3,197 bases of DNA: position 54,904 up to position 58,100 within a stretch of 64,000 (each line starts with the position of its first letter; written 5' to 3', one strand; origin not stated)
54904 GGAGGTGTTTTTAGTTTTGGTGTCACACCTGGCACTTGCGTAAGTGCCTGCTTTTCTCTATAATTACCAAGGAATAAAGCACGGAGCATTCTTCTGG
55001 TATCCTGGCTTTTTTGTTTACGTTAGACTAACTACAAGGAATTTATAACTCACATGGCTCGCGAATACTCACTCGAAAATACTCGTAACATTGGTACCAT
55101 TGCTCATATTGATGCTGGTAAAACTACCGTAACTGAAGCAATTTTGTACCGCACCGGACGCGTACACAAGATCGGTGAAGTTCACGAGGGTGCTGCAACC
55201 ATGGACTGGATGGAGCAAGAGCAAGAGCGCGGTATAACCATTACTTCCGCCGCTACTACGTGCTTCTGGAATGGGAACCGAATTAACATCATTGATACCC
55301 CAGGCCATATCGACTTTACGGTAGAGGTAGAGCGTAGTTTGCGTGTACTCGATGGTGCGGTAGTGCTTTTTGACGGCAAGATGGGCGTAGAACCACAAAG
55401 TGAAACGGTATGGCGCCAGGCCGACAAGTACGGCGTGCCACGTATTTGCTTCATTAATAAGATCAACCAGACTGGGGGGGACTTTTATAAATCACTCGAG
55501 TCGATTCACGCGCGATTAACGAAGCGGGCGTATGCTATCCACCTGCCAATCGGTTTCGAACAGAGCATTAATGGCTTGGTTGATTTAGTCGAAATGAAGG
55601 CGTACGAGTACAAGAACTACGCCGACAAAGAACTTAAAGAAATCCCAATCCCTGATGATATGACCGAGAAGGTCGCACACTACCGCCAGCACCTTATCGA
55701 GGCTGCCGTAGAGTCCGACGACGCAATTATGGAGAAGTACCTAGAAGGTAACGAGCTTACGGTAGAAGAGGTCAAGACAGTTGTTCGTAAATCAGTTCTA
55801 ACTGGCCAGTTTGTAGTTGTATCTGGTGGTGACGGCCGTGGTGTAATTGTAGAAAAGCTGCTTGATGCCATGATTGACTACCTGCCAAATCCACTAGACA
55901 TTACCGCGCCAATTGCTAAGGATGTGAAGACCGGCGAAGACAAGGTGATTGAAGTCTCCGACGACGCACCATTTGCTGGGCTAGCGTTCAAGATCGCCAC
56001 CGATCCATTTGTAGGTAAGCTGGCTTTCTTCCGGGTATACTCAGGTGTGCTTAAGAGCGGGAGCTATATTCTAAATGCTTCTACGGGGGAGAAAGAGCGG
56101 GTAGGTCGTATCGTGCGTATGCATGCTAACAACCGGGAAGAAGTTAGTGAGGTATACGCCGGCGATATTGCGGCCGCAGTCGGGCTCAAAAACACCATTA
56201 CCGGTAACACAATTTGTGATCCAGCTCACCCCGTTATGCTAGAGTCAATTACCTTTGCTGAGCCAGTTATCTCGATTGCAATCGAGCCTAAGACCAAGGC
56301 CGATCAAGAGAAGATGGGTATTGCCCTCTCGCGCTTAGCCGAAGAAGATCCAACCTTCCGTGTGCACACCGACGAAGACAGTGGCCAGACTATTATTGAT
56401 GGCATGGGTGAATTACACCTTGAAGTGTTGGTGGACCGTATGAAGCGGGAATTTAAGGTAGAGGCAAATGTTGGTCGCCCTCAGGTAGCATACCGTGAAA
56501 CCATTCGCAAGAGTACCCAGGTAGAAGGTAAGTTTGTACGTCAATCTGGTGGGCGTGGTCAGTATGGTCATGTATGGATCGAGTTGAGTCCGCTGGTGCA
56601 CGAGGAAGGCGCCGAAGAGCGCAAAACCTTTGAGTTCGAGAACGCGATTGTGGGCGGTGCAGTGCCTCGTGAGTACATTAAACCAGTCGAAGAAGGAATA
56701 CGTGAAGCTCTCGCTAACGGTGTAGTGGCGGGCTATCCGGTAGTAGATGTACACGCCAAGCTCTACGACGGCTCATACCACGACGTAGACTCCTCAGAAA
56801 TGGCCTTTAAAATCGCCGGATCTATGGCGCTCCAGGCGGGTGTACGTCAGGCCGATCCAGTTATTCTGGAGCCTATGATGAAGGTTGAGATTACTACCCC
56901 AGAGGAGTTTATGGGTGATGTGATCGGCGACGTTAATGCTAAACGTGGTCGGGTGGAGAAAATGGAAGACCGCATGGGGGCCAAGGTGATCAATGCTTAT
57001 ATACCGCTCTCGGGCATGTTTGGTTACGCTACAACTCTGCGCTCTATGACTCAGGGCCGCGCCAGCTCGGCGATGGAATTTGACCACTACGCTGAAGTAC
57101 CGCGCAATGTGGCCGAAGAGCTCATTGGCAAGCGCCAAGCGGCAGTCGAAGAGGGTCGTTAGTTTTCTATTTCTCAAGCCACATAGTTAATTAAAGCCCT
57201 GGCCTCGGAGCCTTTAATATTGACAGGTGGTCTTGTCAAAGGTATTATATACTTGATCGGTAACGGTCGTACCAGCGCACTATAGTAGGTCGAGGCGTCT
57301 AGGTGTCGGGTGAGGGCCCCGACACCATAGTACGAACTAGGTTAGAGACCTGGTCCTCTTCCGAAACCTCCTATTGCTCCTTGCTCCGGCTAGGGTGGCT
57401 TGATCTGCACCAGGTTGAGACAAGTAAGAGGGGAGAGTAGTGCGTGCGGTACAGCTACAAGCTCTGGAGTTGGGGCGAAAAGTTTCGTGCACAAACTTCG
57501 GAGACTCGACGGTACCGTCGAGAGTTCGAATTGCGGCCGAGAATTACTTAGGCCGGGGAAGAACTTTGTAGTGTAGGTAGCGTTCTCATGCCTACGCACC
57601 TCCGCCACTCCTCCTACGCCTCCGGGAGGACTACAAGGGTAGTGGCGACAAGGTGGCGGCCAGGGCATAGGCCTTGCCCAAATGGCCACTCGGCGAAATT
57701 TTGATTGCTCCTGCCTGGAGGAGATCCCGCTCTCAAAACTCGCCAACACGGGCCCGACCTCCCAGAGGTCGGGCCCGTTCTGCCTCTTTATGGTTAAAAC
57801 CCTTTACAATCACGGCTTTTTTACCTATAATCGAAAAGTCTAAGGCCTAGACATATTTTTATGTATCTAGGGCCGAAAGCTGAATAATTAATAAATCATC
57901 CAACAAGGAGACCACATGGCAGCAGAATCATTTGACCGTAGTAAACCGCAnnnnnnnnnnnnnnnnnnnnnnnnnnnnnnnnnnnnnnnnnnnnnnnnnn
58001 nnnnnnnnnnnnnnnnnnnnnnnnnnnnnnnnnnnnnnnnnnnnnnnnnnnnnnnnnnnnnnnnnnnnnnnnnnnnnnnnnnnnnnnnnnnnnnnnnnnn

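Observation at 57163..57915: fusA and tuf are split by about 750 bp carrying a second promoter-to-terminator, ORF-free unit of about 520 nt: second candidate large ncRNA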

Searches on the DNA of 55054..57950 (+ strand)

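Call 4: search_rna_families(source=window, start=57100, end=57950, threshold=evalue, max_evalue=10, show_alignments=3)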
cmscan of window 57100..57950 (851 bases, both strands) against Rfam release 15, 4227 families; matches with E-value up to 10: 5.
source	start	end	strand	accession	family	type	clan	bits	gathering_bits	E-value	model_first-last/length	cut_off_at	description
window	57748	57832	-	RF02607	AbsR25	Gene; sRNA;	-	20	47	0.74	1-164/164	no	Acinetobacter sRNA 25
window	57552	57618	+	RF03778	mir-483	Gene; miRNA;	-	17.7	60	2.3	1-75/75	no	mir-483 microRNA precursor family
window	57697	57784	+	RF02232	sX13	Gene; sRNA;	-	13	50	9.9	1-115/115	no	Xanthomonadaceae sRNA sX13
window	57892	57923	-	RF02085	Yar_1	Gene; lncRNA;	-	12.2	50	9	41-74/74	no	Yellow-achaete intergenic RNA conserved region 1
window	57784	57907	-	RF00114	S15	Cis-reg; leader;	CL00121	12.1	39.5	5.7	1-117/117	no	Ribosomal S15 leader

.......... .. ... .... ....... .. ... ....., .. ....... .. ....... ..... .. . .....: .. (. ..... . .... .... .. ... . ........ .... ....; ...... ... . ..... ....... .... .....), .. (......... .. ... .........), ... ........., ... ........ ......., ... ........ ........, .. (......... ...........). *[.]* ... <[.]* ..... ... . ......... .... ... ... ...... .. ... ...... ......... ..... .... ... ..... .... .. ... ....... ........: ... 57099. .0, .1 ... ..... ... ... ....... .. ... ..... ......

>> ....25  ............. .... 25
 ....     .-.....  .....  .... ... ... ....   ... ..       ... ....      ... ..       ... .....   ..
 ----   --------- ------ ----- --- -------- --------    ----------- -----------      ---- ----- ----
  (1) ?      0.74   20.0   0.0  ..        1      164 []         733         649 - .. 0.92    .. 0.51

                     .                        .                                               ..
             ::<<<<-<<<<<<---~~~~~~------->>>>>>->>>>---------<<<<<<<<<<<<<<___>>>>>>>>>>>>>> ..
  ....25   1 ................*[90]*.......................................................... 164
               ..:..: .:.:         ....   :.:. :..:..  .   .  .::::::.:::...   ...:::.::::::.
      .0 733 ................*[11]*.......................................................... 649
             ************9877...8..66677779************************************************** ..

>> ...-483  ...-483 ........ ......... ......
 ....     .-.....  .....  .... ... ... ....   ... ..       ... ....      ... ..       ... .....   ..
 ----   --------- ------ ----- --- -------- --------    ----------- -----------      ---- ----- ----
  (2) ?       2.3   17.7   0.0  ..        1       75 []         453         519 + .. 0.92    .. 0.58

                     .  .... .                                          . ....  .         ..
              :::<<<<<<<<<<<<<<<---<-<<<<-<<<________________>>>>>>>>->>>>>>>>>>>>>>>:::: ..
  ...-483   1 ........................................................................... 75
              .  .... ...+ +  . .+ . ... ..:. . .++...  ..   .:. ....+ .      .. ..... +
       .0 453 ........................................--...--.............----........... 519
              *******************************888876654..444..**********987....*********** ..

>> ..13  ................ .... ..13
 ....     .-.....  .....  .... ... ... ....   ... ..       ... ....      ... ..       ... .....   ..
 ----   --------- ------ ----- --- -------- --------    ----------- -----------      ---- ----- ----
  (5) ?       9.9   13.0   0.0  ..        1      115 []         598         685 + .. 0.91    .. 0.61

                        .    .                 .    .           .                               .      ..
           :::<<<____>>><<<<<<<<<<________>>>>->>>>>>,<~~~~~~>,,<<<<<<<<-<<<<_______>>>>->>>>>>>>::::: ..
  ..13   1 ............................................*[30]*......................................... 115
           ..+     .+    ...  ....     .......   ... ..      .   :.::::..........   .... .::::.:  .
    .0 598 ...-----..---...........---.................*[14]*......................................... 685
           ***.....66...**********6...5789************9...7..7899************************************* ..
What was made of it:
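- On Bacterial RNase P RNA (types A and B): No RNase P hit even at E<=10 on 57100-57950 (call 4).
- A scan of the 851-bp region against all 4227 Rfam families at E<=10, with permissive filters, gives only noise (call 4).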

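Call 52: build_rna_model(alignment_id=A3, structure=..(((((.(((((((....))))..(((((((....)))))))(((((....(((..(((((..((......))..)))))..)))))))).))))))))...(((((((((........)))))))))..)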
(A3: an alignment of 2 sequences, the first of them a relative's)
Model R1 built from alignment A3 (2 sequences, 131 columns); structure: as given.
model positions 131; base pairs 43; branch points 3; effective number of sequences 0.59; information 0.589 bits per position. Calibrated on 0.2 Mb of random sequence (short: E-values are rough).
structure used (alignment columns):
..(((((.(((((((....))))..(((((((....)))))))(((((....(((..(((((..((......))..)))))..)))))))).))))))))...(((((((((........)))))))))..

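Call 53: search_with_rna_model(model_id=R1, sources=[window, L083, L085, L174, L177, L081, L087, L090, L093], max_evalue=10, show_alignments=6, make_alignment=true)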
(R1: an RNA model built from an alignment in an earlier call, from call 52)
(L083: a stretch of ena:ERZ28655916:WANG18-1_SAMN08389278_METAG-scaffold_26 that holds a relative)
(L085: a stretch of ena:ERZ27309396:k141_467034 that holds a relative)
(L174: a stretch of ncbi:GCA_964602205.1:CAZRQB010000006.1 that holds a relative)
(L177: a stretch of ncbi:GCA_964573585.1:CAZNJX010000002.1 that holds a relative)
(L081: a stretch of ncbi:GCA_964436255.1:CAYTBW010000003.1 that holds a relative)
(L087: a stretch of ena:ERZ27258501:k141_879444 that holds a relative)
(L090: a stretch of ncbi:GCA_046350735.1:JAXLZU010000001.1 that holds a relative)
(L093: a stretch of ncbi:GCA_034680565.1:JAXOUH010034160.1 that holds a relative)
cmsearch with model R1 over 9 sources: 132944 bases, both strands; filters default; matches with E-value up to 10: 8.
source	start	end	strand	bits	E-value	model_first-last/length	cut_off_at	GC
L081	5906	6036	+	165.5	4.6e-37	1-131/131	no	0.54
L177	4906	5033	+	61.2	1.9e-12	1-131/131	no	0.57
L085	5875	6006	+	43.2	3.4e-08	1-131/131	no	0.49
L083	5888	6027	+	39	3.2e-07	1-131/131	no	0.52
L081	6007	6074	-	11.9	0.79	1-131/131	no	0.6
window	24175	24265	-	8.9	4.1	1-131/131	no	0.48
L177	5007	5030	-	8.4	5.4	105-128/131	no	0.54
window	14907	14926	+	7.9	7.2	24-43/131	no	0.45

Alignment A4: 8 matches aligned to the model, 186 columns, each read 5' to 3' on its own strand. Consensus structure (alignment columns), stored with it:
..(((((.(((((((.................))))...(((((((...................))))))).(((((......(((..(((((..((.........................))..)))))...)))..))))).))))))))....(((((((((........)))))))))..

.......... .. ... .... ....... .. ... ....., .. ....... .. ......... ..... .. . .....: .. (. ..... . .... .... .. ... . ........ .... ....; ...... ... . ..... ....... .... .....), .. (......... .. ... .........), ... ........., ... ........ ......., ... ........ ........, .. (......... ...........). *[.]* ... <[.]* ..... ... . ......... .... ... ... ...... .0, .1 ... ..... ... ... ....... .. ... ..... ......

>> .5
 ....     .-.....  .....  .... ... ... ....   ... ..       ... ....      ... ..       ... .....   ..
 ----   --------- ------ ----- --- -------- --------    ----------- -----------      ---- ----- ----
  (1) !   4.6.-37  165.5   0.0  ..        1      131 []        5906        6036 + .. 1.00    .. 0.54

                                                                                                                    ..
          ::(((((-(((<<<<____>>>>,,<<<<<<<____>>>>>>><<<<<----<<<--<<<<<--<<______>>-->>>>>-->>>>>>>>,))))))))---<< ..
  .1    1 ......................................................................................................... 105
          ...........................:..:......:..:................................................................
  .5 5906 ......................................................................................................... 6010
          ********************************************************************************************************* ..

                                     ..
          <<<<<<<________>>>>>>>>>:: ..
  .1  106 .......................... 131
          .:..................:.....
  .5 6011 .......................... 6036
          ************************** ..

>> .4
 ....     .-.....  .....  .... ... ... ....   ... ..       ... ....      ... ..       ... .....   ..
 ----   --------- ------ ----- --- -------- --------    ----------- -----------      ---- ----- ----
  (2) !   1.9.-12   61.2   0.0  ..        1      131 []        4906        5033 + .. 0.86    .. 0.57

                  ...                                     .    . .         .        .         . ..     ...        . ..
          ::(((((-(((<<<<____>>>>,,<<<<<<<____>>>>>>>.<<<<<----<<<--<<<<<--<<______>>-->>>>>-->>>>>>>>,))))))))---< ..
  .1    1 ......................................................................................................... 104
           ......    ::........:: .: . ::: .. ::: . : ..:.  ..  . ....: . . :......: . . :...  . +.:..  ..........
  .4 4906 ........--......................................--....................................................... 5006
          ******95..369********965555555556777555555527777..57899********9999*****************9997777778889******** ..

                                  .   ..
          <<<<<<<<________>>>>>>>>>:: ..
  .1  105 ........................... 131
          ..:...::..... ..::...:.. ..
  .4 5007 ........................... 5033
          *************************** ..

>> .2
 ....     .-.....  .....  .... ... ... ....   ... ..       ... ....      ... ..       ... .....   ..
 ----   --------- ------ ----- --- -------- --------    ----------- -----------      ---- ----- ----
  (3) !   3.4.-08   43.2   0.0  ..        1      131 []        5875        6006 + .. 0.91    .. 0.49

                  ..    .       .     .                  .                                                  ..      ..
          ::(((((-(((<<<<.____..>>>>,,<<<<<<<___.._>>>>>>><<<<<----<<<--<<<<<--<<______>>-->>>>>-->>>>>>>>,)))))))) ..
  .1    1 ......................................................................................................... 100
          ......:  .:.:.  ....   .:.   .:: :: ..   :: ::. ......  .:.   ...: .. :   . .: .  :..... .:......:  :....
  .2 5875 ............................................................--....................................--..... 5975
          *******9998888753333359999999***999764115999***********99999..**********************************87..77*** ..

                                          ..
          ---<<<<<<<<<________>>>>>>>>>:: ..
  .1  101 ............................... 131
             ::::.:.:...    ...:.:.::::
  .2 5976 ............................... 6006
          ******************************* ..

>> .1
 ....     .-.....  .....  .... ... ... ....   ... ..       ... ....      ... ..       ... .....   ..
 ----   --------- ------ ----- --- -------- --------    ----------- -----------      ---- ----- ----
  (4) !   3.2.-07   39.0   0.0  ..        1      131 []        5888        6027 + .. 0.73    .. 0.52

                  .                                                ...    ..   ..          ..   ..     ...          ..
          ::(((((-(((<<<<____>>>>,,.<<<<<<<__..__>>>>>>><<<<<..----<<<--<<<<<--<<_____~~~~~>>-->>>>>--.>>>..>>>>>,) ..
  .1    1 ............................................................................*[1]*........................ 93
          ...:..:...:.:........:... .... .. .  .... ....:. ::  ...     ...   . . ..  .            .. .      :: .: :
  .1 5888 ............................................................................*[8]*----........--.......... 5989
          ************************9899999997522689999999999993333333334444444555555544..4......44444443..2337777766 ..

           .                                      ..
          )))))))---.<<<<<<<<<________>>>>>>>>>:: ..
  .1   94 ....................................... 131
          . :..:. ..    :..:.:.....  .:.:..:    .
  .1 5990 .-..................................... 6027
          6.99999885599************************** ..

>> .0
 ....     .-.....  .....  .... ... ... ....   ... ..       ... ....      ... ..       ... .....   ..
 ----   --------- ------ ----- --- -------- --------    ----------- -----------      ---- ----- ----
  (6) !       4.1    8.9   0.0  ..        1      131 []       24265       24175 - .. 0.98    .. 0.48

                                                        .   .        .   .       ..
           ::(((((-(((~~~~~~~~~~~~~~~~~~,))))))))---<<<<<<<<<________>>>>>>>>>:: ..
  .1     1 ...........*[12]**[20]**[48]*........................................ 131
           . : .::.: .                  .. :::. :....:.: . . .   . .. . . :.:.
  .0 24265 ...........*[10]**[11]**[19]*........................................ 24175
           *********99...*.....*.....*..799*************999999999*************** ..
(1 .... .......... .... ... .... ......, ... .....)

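Call 55: search_with_rna_model(model_id=R1, sources=[L081, L177, L085, L083], max_evalue=0.001, make_alignment=true)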
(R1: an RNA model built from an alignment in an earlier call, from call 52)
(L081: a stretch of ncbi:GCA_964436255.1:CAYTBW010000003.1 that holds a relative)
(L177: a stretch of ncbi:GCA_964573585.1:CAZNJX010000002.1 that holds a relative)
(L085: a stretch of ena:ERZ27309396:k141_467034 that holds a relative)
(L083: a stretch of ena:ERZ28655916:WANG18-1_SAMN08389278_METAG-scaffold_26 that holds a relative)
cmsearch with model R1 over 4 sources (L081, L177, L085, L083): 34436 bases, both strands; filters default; matches with E-value up to 0.001: 4.
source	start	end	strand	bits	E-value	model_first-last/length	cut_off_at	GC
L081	5906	6036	+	165.5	1.2e-37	1-131/131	no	0.54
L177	4906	5033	+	61.2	4.8e-13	1-131/131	no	0.57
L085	5875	6006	+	43.2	8.8e-09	1-131/131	no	0.49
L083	5888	6027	+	39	8.4e-08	1-131/131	no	0.52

Alignment A5: 4 matches aligned to the model, 154 columns, each read 5' to 3' on its own strand. Consensus structure (alignment columns), stored with it:
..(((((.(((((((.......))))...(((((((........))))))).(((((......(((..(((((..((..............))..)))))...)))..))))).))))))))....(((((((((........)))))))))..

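Call 57: build_rna_model(alignment_id=A5)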
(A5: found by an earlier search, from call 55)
Model R2 built from alignment A5 (4 sequences, 154 columns); structure: stored with the alignment.
model positions 130; base pairs 42; branch points 3; effective number of sequences 1.48; information 0.59 bits per position. Calibrated on 0.2 Mb of random sequence (short: E-values are rough).
structure used (alignment columns):
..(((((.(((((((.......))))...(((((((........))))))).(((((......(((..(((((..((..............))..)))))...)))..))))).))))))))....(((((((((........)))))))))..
